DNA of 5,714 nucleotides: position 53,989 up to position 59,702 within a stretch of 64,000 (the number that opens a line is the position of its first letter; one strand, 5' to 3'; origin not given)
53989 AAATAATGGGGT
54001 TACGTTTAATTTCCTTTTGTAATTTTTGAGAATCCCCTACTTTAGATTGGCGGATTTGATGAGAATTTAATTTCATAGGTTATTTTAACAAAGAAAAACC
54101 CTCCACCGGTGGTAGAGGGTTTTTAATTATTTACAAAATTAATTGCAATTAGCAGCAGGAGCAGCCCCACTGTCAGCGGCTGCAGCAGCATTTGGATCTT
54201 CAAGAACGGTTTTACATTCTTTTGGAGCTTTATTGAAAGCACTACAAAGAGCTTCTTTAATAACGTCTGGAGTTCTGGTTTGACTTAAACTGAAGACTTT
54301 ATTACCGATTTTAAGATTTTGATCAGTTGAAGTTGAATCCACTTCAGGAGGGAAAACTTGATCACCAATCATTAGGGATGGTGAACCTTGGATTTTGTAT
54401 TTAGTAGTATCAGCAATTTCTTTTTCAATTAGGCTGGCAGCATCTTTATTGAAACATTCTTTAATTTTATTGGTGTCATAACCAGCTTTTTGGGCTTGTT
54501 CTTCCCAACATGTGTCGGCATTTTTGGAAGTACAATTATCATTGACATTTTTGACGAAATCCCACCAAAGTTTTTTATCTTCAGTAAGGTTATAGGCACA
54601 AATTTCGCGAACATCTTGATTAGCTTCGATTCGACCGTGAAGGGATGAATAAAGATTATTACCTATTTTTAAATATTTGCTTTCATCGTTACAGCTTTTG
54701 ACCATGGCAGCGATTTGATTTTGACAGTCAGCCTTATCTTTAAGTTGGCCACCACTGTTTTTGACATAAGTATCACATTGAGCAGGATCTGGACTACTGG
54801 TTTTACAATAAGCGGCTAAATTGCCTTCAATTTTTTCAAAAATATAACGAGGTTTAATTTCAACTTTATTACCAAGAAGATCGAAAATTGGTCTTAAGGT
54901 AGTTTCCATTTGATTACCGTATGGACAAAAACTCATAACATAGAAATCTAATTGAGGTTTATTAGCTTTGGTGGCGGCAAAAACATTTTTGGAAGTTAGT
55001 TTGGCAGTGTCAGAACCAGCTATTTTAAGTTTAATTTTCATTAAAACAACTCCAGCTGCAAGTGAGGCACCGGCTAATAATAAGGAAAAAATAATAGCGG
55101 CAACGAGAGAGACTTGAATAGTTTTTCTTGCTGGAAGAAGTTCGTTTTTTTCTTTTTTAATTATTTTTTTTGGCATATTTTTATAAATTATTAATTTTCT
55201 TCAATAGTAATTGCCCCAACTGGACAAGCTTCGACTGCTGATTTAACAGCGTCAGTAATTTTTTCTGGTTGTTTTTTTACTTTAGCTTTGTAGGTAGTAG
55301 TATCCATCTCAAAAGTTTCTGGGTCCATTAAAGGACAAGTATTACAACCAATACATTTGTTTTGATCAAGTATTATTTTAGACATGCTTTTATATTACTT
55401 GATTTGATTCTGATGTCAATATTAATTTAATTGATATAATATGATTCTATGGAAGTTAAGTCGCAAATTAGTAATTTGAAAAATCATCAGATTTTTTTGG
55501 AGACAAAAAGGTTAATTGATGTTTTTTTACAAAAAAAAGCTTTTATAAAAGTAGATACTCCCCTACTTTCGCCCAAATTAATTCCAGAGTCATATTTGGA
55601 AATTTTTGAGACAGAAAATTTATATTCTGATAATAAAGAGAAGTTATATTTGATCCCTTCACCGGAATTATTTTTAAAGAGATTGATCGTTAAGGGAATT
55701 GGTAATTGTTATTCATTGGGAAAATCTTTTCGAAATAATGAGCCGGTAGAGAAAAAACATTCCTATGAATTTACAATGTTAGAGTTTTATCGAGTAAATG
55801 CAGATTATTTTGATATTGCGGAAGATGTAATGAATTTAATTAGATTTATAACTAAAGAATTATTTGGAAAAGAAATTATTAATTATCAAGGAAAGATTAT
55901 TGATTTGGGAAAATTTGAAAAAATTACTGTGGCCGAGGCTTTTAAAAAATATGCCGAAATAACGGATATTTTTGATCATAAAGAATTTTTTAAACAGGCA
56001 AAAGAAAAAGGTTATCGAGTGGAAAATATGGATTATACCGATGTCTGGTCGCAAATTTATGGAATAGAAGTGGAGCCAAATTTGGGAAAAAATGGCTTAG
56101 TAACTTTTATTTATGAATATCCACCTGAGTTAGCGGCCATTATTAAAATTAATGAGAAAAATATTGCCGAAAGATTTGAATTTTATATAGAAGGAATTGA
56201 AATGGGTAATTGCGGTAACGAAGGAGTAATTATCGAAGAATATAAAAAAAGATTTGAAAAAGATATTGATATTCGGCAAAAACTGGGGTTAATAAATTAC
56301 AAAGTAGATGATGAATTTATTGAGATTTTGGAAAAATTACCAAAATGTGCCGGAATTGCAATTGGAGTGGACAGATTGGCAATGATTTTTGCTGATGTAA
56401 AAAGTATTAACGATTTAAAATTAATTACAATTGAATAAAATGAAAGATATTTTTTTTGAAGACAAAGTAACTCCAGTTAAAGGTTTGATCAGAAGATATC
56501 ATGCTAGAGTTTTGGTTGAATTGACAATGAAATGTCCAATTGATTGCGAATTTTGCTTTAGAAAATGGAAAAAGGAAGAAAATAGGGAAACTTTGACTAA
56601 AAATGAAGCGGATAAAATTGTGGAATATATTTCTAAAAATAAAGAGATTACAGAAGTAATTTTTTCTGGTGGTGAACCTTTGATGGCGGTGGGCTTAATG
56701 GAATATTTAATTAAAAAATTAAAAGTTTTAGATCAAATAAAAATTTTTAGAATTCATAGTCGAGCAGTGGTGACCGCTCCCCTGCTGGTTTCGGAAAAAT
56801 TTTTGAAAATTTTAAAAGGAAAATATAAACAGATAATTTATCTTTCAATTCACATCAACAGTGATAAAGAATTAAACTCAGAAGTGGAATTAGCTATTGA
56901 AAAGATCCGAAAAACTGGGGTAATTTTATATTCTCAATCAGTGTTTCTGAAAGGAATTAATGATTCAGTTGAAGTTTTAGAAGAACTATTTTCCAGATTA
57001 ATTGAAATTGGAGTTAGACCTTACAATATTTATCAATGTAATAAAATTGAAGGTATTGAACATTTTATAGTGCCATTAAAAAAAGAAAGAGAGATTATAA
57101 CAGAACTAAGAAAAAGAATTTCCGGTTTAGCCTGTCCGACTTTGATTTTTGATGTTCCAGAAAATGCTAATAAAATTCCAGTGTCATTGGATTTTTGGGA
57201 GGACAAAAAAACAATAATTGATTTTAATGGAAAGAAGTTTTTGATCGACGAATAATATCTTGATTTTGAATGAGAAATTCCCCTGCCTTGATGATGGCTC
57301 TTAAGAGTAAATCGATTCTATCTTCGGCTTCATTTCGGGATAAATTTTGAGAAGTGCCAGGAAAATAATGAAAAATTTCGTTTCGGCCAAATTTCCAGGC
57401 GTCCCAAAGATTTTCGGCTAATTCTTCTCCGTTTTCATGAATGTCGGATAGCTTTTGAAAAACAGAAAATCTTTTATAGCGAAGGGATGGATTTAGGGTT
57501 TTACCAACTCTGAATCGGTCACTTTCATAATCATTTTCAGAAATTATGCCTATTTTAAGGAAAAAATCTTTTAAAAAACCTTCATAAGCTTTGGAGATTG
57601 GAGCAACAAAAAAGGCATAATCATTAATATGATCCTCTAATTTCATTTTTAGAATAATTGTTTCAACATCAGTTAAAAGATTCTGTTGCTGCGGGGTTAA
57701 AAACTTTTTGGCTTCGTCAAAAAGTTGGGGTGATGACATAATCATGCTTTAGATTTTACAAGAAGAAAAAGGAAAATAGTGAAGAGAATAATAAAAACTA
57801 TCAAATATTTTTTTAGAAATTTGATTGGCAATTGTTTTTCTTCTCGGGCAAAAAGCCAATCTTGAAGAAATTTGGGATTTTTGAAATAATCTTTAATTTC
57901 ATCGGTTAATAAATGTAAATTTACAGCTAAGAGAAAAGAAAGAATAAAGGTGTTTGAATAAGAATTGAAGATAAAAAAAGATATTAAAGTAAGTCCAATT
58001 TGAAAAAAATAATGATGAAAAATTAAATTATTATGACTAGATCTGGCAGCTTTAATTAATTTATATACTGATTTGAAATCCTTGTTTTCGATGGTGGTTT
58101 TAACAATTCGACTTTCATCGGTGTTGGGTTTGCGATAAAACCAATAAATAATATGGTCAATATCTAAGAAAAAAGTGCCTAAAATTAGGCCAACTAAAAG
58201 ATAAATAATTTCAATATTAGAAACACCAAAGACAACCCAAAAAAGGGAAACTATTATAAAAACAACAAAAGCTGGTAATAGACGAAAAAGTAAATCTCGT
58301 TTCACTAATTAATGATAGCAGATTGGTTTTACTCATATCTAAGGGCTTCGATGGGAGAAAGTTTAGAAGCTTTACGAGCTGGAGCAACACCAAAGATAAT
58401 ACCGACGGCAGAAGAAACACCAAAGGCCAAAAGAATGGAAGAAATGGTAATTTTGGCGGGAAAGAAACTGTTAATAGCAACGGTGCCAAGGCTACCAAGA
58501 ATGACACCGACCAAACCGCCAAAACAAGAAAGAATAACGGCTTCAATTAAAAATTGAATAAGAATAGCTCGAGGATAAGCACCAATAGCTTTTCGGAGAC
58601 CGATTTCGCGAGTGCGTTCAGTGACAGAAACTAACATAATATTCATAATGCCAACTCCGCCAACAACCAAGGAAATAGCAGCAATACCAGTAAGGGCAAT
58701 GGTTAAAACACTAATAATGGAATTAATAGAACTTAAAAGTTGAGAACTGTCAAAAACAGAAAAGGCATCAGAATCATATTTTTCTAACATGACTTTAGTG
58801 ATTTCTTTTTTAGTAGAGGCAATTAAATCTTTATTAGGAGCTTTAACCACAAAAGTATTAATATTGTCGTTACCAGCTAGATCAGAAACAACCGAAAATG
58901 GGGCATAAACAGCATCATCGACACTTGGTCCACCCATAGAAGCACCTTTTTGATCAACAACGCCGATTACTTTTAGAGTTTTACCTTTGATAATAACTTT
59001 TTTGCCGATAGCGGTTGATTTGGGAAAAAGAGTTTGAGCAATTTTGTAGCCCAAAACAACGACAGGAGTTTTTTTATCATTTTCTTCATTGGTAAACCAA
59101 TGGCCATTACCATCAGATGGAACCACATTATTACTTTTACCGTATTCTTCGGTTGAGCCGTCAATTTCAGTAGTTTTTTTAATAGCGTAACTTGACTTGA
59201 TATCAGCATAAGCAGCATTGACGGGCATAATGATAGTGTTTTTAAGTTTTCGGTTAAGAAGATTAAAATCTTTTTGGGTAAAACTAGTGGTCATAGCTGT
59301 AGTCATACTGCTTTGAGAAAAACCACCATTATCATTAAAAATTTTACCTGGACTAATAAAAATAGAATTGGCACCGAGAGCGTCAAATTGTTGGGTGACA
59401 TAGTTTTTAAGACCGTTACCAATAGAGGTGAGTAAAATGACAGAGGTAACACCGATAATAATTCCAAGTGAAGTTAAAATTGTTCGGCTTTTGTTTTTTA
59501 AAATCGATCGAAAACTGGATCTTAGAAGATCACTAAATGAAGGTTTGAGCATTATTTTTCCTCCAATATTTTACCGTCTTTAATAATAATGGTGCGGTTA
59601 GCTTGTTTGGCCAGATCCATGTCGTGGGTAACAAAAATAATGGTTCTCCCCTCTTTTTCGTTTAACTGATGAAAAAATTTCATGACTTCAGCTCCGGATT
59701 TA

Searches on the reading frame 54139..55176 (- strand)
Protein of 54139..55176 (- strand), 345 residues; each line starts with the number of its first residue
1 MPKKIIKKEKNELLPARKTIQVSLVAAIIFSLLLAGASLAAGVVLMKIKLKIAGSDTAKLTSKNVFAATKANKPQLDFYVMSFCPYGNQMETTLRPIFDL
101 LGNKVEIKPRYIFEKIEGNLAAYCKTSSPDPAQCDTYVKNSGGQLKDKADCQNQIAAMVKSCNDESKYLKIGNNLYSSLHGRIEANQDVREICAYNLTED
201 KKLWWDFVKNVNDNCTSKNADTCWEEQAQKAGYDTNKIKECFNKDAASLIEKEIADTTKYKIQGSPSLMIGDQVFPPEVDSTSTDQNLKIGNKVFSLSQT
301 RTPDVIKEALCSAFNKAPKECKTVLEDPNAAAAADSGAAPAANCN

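Call 59: search_protein_families(library=pfam, proteins=[window:54139-55176:-], max_evalue=0.00001)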
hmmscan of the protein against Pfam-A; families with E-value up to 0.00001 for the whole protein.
window:54139-55176:- (345 aa): 1 family
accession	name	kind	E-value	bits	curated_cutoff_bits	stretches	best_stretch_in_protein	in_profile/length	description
PF25011.1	VSR_TRX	-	1.8e-08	34.7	27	1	144-255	54-165/208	Vacuolar sorting receptor thioredoxin-like domain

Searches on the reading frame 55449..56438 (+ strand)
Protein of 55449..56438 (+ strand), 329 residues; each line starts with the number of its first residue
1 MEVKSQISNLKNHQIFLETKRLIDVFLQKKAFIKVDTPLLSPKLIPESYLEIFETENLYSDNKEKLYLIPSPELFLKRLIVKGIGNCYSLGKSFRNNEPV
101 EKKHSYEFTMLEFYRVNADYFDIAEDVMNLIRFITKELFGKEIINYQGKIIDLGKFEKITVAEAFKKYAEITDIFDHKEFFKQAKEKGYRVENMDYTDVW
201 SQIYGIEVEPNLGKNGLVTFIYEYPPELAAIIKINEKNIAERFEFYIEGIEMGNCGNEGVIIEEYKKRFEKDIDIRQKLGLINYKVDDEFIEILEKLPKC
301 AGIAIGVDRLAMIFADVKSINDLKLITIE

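Call 59: search_protein_families(library=pfam, proteins=[window:55449-56438:+], max_evalue=0.00001)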
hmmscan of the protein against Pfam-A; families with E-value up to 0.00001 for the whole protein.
window:55449-56438:+ (329 aa): 1 family
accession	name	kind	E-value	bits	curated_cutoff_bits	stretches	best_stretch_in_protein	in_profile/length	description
PF00152.25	tRNA-synt_2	-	1e-35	123.7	25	1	18-323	27-301/308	tRNA synthetases class II (D, K and N)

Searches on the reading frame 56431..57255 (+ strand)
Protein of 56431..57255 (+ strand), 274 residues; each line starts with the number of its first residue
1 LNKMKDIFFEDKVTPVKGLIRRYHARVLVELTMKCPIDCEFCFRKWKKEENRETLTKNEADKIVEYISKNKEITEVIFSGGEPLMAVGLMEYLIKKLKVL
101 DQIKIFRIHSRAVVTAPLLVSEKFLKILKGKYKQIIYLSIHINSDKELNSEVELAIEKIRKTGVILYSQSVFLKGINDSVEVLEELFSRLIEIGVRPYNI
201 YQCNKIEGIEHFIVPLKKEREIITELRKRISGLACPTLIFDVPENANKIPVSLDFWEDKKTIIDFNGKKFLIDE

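Call 59: search_protein_families(library=pfam, proteins=[window:56431-57255:+], max_evalue=0.00001)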
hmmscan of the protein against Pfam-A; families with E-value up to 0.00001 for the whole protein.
window:56431-57255:+ (274 aa): 2 families
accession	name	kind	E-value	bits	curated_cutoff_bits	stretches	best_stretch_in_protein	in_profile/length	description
PF04055.27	Radical_SAM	-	5.2e-14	53.2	29.5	1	30-179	2-157/166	Radical SAM superfamily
PF13353.11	Fer4_12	-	4.9e-09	37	22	1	33-99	13-79/137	4Fe-4S single cluster domain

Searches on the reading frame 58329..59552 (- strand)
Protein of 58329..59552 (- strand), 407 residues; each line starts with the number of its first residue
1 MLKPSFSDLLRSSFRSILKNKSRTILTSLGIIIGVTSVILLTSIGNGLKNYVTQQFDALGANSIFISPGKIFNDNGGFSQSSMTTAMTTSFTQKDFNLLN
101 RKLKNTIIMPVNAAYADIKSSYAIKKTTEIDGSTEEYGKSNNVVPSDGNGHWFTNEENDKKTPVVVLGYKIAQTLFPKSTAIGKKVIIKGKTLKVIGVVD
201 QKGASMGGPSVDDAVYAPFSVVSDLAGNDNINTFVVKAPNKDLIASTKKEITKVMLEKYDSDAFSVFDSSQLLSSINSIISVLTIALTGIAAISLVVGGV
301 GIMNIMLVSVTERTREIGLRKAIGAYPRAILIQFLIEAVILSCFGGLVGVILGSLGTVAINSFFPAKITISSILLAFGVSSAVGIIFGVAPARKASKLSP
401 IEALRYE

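Call 59: search_protein_families(library=pfam, proteins=[window:58329-59552:-], max_evalue=0.00001)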
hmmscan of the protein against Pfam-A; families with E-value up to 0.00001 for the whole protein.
window:58329-59552:- (407 aa): 2 families
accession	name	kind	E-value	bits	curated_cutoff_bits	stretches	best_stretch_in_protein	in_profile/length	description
PF12704.14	MacB_PCD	-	1.6e-38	133.5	27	1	24-253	1-206/207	MacB-like periplasmic core domain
PF02687.27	FtsX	-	2.7e-18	66.6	25.5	1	290-400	3-120/120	FtsX-like permease C-terminal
